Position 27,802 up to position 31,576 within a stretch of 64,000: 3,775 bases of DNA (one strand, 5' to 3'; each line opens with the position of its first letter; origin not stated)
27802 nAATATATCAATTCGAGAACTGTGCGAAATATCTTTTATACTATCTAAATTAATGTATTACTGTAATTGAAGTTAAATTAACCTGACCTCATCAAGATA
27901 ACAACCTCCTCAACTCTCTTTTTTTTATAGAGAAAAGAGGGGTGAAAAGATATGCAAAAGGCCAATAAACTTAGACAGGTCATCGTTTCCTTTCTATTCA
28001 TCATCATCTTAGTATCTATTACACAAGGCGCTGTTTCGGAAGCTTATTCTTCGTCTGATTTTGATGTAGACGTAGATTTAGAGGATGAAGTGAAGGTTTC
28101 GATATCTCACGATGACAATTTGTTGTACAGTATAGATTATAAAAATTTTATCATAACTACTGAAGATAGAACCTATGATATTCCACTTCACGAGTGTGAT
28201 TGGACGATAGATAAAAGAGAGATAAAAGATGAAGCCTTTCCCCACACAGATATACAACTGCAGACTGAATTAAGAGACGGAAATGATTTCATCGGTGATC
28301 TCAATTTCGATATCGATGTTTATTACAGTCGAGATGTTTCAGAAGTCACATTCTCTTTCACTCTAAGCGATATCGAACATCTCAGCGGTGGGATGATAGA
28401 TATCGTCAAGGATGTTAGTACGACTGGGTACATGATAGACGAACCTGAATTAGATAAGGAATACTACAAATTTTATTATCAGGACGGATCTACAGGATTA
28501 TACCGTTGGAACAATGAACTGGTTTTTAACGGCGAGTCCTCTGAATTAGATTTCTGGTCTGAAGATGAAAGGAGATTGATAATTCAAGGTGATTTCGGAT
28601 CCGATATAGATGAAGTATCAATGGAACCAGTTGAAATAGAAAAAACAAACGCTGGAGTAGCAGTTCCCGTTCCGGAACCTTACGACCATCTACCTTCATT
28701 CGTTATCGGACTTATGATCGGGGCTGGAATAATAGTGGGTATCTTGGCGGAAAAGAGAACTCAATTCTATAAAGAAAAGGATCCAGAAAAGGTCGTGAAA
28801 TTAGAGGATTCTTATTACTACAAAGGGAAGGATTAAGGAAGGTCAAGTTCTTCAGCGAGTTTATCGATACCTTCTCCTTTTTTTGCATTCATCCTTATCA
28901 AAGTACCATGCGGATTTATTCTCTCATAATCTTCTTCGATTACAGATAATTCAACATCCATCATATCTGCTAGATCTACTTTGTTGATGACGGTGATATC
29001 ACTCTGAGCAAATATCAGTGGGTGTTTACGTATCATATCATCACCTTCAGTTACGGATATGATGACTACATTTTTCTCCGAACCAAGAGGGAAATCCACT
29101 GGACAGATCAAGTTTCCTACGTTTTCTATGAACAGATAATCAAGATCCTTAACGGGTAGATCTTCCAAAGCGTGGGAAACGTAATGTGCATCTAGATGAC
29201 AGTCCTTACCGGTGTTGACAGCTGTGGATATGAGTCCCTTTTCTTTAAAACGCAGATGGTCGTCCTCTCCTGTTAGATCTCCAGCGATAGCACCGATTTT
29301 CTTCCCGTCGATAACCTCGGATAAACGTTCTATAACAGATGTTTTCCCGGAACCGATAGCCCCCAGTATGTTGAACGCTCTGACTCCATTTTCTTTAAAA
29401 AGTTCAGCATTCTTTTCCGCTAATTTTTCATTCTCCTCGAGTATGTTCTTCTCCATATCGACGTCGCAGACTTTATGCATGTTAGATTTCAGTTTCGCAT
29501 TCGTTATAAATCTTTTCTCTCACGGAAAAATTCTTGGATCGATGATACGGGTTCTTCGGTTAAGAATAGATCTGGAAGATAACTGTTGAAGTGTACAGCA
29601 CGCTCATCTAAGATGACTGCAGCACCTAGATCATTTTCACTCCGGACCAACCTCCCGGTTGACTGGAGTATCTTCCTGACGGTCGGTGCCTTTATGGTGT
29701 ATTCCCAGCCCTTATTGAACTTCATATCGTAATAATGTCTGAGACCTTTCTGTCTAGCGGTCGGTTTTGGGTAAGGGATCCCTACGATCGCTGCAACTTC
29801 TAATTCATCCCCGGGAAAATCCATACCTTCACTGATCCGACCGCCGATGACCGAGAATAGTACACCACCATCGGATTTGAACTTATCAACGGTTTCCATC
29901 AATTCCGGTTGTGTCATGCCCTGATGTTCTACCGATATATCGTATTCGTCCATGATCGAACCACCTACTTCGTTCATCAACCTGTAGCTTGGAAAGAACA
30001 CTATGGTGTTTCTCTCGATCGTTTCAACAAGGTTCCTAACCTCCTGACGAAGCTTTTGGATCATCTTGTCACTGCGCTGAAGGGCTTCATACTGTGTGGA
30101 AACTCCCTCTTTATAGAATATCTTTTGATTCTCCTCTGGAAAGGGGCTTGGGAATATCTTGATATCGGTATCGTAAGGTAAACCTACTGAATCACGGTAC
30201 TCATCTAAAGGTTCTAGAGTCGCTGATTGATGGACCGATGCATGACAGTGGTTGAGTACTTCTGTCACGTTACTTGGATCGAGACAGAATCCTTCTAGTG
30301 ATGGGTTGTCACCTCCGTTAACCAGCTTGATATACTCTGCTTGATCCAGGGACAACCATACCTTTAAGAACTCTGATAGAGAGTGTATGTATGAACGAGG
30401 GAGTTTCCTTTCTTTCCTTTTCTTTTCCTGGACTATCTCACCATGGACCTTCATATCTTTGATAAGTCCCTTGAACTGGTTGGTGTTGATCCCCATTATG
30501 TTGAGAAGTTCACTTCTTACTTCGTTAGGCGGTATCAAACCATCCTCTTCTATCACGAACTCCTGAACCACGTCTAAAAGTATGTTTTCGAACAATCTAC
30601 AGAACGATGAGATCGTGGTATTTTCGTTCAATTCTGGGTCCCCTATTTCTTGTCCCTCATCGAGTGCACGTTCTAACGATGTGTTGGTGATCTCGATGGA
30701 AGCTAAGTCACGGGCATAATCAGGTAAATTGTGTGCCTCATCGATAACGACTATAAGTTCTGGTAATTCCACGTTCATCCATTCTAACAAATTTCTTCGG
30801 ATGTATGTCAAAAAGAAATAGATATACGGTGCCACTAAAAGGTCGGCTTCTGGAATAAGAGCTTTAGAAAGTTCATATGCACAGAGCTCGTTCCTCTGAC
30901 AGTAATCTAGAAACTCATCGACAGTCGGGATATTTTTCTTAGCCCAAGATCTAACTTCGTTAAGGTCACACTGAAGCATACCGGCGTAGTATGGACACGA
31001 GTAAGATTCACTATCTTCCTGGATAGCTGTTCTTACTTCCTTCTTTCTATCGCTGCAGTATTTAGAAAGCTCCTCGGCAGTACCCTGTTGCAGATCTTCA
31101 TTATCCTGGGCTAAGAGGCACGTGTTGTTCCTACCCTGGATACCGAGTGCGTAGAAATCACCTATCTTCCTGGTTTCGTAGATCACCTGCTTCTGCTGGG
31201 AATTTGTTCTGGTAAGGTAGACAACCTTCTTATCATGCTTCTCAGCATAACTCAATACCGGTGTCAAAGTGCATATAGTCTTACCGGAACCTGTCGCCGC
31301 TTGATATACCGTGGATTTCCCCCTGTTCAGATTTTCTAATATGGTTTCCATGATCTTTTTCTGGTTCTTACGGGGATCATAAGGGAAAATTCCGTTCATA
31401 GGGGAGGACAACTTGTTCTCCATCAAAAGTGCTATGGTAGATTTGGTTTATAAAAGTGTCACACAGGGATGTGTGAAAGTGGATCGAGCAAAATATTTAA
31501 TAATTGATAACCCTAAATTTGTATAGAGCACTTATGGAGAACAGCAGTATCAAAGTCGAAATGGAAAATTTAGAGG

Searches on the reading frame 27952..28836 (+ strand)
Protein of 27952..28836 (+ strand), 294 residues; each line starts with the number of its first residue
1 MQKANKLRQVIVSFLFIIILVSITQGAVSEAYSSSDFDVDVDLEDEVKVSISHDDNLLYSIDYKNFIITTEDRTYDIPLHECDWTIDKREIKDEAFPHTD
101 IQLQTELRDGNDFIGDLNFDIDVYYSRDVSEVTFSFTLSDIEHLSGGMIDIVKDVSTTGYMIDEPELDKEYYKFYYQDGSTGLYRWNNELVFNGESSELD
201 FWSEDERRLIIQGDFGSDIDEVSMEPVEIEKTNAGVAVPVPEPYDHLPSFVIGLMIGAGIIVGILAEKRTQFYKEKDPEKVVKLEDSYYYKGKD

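Call 4: search_protein_families(library=pfam, proteins=[window:27952-28836:+], max_evalue=1)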
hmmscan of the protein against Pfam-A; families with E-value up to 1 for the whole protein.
window:27952-28836:+ (294 aa): 1 family
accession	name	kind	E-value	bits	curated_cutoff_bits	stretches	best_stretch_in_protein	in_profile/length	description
PF11812.13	DUF3333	-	0.2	12.2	26.5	1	10-116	22-125/151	Domain of unknown function (DUF3333)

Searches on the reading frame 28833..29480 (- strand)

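Call 92: search_protein_families(library=pfam, proteins=[window:28833-29480:-], max_evalue=0.001)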
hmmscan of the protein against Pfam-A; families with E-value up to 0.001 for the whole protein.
window:28833-29480:- (215 aa): 3 families
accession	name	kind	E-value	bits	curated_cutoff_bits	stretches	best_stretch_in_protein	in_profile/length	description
PF02492.25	cobW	-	2.5e-18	66.7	20.7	1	36-194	3-178/180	CobW/HypB/UreG, nucleotide-binding domain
PF03308.22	MeaB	-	9e-06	25.3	23.1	1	113-211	126-230/273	Methylmalonyl Co-A mutase-associated GTPase MeaB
PF03193.22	RsgA_GTPase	-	0.00037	20.8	30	0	162-212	57-104/174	RsgA GTPase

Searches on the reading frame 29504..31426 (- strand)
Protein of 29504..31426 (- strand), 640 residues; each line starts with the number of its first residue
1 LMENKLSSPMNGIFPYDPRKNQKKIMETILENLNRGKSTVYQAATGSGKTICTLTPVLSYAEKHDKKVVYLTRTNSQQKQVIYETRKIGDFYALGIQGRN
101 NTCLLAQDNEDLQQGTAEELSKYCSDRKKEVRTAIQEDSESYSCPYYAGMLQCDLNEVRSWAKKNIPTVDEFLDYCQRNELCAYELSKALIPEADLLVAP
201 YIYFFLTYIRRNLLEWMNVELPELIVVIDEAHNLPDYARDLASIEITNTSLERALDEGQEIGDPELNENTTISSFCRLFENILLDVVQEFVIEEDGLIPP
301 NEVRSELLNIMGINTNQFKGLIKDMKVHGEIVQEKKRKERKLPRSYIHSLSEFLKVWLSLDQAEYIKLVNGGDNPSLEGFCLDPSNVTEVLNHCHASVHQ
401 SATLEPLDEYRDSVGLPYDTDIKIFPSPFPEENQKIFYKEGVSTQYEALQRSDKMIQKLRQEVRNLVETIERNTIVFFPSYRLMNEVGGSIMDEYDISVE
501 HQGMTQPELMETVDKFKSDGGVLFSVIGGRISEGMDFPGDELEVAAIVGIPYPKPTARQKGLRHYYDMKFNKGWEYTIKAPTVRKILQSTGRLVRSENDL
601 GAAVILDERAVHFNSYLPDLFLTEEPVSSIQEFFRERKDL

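Call 92: search_protein_families(library=pfam, proteins=[window:29504-31426:-], max_evalue=0.001)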
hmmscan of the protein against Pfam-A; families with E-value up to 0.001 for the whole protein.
window:29504-31426:- (640 aa): 6 families
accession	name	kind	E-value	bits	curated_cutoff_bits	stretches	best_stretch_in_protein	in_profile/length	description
PF06777.17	HBB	-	5.5e-44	150.5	30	1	255-447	2-189/190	Helical and beta-bridge domain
PF13307.12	Helicase_C_2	-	3.3e-34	118.8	25.3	1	464-612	2-156/170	Helicase C-terminal domain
PF06733.21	DEAD_2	-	3.8e-31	108.5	21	1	70-251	1-172/172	DEAD_2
PF00270.35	DEAD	-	4.3e-13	49.8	26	1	20-96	2-76/167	DEAD/DEAH box helicase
PF04851.21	ResIII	-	2.4e-09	37.8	22.5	1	17-95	3-83/164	Type III restriction enzyme, res subunit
PF25199.1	nSTAND_NTPase5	-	0.00011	22.4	34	1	19-131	22-126/145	Novel STAND NTPase 5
